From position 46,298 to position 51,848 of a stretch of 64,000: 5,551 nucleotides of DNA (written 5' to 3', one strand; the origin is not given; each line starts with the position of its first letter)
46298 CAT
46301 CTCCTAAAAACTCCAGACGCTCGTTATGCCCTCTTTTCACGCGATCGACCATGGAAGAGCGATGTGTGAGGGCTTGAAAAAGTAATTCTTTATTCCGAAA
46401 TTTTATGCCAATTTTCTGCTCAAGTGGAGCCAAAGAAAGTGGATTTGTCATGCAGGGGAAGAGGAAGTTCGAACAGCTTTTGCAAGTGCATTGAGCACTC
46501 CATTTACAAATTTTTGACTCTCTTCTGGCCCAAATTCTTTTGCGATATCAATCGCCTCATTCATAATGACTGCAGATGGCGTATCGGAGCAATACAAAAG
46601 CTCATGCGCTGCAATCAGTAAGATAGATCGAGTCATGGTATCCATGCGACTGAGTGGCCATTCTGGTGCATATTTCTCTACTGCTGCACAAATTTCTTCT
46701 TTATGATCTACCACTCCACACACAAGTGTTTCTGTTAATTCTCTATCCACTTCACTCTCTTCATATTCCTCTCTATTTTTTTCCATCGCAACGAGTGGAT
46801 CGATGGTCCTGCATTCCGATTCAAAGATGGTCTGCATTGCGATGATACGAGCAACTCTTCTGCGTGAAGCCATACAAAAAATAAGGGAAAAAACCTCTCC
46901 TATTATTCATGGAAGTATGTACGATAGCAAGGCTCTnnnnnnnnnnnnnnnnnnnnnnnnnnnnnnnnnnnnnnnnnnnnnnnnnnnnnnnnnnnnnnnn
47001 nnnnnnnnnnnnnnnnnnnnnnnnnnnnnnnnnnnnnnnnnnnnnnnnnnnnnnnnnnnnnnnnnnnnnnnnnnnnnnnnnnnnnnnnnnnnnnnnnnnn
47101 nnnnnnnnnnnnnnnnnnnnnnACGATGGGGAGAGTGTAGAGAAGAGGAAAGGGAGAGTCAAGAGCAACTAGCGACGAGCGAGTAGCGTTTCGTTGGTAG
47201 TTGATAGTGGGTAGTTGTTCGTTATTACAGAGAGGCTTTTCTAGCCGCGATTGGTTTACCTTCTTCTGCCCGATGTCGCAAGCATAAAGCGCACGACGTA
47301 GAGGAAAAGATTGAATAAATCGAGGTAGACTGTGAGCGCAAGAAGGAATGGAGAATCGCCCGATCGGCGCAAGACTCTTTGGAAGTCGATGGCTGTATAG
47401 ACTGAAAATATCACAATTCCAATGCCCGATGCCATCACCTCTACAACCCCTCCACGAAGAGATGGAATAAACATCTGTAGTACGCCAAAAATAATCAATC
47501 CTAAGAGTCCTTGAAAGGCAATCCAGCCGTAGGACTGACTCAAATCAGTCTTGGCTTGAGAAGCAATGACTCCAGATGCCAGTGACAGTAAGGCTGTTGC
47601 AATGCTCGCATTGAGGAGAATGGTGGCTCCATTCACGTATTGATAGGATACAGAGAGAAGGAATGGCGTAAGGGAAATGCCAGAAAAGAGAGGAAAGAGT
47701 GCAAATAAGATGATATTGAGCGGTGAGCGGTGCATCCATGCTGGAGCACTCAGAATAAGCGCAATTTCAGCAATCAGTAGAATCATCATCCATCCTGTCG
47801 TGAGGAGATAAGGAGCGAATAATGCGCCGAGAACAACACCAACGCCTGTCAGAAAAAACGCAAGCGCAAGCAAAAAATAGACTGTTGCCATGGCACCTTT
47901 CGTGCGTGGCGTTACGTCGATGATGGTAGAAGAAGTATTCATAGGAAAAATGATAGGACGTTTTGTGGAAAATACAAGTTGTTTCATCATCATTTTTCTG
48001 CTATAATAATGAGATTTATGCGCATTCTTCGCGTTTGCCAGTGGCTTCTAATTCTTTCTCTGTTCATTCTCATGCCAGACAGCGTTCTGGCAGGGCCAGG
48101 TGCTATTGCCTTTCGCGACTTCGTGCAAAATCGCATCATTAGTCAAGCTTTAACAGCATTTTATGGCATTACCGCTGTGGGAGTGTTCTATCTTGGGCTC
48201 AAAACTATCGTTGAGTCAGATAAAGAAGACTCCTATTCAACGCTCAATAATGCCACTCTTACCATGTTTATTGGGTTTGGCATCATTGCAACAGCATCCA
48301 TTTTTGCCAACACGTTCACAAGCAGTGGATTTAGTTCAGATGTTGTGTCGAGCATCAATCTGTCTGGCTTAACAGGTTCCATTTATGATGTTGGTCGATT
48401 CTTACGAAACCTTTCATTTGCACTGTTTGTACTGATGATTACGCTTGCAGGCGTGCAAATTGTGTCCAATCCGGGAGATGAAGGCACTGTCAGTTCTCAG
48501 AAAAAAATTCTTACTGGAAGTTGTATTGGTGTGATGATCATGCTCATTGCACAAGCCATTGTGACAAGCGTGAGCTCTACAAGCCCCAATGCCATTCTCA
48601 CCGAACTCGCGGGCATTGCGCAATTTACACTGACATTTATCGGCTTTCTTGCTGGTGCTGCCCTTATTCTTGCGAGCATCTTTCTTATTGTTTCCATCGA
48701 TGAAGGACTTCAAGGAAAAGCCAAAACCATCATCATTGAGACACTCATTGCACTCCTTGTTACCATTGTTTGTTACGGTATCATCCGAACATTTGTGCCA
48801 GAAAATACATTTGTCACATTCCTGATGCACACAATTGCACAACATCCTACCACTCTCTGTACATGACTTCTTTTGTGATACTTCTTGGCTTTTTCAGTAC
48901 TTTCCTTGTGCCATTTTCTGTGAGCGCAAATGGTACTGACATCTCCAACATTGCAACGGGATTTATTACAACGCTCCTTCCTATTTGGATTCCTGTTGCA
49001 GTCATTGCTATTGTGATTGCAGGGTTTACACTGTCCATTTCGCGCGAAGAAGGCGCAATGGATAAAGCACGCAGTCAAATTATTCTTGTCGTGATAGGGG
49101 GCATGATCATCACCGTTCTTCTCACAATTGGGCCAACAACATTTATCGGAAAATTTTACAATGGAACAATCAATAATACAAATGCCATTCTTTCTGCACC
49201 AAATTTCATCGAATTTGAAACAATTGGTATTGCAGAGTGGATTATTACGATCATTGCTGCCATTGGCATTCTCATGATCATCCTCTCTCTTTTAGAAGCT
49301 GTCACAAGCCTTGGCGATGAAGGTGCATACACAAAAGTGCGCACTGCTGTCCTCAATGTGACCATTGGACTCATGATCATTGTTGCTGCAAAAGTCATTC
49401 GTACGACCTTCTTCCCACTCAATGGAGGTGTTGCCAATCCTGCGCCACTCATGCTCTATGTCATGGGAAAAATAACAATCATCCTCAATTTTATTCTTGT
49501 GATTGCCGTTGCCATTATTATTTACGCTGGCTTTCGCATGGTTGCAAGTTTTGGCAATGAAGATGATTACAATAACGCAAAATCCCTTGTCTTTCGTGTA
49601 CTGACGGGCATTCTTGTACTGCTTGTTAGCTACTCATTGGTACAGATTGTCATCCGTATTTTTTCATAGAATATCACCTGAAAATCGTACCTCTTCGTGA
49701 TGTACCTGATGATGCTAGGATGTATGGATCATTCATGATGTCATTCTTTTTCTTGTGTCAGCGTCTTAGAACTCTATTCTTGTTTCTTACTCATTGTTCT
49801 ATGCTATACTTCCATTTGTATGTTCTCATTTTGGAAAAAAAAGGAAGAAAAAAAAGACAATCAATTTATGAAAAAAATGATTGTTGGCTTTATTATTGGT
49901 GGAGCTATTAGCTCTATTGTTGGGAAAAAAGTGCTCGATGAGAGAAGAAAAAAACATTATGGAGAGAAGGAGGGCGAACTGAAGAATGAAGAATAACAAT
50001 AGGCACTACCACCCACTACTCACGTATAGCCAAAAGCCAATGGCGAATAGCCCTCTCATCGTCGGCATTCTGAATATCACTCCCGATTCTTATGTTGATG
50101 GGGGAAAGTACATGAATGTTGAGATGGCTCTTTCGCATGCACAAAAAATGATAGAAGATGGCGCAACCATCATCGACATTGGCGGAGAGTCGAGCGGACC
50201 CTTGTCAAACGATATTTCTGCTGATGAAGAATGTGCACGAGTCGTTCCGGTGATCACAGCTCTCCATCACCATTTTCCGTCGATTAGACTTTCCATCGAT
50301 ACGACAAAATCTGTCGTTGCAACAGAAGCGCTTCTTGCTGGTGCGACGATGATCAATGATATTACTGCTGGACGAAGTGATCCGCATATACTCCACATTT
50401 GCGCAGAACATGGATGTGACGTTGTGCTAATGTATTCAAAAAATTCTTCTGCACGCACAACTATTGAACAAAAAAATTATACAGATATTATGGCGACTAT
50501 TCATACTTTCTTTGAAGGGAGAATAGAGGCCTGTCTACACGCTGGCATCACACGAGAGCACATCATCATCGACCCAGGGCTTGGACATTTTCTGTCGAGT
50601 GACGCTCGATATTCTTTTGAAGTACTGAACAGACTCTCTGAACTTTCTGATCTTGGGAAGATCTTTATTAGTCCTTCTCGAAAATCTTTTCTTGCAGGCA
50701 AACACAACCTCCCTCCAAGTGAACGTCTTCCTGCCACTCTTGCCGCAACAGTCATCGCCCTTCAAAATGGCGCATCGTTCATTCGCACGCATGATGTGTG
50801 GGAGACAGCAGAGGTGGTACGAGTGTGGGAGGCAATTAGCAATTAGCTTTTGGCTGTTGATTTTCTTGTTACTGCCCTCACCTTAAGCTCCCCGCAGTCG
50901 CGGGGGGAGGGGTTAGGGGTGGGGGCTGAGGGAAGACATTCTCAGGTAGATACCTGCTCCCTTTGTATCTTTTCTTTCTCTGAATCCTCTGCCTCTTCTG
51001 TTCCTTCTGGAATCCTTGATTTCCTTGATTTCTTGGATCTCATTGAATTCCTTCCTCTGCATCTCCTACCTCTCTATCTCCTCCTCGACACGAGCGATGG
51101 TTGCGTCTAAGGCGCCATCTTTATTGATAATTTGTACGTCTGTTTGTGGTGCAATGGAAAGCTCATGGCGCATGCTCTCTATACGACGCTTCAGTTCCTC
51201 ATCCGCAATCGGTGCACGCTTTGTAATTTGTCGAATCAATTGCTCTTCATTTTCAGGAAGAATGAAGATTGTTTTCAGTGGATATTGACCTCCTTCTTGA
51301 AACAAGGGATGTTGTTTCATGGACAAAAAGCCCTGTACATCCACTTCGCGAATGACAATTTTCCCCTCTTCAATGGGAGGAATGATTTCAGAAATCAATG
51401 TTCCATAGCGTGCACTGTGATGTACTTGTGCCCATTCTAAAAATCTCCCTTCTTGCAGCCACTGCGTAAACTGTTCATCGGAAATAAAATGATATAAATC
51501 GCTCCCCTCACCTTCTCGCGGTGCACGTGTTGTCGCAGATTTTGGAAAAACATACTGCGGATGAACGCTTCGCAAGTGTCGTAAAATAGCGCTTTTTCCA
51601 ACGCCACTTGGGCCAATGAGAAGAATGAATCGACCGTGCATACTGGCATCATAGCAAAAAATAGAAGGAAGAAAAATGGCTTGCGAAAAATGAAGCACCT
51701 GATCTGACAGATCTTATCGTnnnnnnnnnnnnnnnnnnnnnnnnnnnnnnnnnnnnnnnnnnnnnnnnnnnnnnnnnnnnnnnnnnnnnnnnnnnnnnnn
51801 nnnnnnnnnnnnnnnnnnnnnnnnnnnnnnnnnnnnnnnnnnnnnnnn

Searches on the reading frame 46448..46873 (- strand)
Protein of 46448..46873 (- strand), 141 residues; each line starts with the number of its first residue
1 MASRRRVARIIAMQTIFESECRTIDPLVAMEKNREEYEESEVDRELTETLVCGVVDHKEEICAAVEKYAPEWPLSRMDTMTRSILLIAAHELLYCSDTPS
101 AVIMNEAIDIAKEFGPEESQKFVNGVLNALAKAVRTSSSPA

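Call 12: search_protein_families(library=pfam, proteins=[window:46448-46873:-])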
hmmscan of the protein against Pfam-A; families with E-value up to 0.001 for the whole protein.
window:46448-46873:- (141 aa): 1 family
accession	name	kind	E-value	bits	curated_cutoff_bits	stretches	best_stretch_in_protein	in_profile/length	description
PF01029.23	NusB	-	8.3e-32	110.8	23.1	1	7-132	2-133/133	NusB family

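Call 51: find_encoding_contigs(protein=window:46448-46873:-, flank=10000, max_places=10)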
Protein window:46448-46873:- (141 aa): 3 contigs read that carry it; 1 place shown.
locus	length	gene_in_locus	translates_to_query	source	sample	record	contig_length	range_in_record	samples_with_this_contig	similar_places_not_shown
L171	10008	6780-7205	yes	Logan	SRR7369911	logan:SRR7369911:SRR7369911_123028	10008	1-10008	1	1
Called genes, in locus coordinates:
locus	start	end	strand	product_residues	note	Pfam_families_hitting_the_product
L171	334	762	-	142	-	-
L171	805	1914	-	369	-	-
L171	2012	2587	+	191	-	PF00625:Guanylate_kin, PF13191:AAA_16 (weak)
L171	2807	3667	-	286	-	PF00809:Pterin_bind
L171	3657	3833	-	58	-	-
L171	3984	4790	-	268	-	PF18895:T4SS_pilin (weak)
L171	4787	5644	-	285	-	PF18895:T4SS_pilin (faint)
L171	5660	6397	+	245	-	PF01027:Bax1-I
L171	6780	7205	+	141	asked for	PF01029:NusB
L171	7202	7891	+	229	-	PF14622:Ribonucleas_3_3, PF00636:Ribonuclease_3, PF00035:dsrm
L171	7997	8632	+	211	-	-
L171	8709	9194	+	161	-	-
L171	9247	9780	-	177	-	PF00338:Ribosomal_S10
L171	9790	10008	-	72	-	?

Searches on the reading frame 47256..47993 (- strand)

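Call 12: search_protein_families(library=pfam, proteins=[window:47256-47993:-])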
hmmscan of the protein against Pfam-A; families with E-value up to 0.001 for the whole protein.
window:47256-47993:- (245 aa): 1 family
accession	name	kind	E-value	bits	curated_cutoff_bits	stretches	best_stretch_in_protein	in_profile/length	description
PF01027.25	Bax1-I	-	7.7e-30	104.7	34.1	1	35-237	4-207/207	Inhibitor of apoptosis-promoting Bax1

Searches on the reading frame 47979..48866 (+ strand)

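Call 12: search_protein_families(library=pfam, proteins=[window:47979-48866:+])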
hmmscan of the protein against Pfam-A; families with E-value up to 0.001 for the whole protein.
window:47979-48866:+ (295 aa): 1 family
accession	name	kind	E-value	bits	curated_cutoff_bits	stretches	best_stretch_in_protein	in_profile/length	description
PF18895.5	T4SS_pilin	-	6.7e-08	32.9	26.6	1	131-196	5-69/71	Type IV secretion system pilin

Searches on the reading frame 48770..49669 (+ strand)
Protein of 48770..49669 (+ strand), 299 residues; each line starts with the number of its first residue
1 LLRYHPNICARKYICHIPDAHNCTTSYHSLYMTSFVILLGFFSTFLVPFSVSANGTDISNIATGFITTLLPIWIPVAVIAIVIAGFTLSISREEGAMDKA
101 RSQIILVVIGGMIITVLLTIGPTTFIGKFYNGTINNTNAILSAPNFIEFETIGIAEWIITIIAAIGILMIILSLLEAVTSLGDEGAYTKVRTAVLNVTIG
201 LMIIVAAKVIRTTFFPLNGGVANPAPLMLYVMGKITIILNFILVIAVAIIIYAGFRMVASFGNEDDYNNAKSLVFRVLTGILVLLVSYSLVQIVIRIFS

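Call 12: search_protein_families(library=pfam, proteins=[window:48770-49669:+])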
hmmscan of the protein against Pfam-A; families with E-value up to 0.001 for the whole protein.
window:48770-49669:+ (299 aa): 1 family
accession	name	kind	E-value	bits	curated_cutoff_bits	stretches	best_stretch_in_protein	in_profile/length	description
PF18895.5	T4SS_pilin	-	1.4e-10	41.6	26.6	1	154-212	12-69/71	Type IV secretion system pilin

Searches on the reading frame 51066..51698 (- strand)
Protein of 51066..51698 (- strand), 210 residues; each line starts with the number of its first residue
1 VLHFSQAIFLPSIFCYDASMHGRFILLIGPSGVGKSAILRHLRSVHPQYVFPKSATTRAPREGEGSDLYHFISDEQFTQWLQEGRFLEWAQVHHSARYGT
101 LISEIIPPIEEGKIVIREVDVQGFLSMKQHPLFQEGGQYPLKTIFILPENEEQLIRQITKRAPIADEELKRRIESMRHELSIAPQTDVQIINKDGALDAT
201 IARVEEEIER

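Call 12: search_protein_families(library=pfam, proteins=[window:51066-51698:-])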
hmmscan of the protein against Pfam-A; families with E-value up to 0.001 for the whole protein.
window:51066-51698:- (210 aa): 5 families
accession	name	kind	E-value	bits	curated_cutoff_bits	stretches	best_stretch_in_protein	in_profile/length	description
PF00625.27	Guanylate_kin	-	2.6e-25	89.6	25.2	1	23-209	3-180/182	Guanylate kinase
PF13191.12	AAA_16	-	1e-05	26.6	32.6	1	21-52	23-57/167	AAA ATPase domain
PF13401.12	AAA_22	-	4.1e-05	24.3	27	1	21-72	4-54/130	AAA domain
PF00005.33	ABC_tran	-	0.00026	22.1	25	0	21-45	10-34/137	ABC transporter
PF03193.22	RsgA_GTPase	-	0.00078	19.8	30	0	19-44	103-128/174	RsgA GTPase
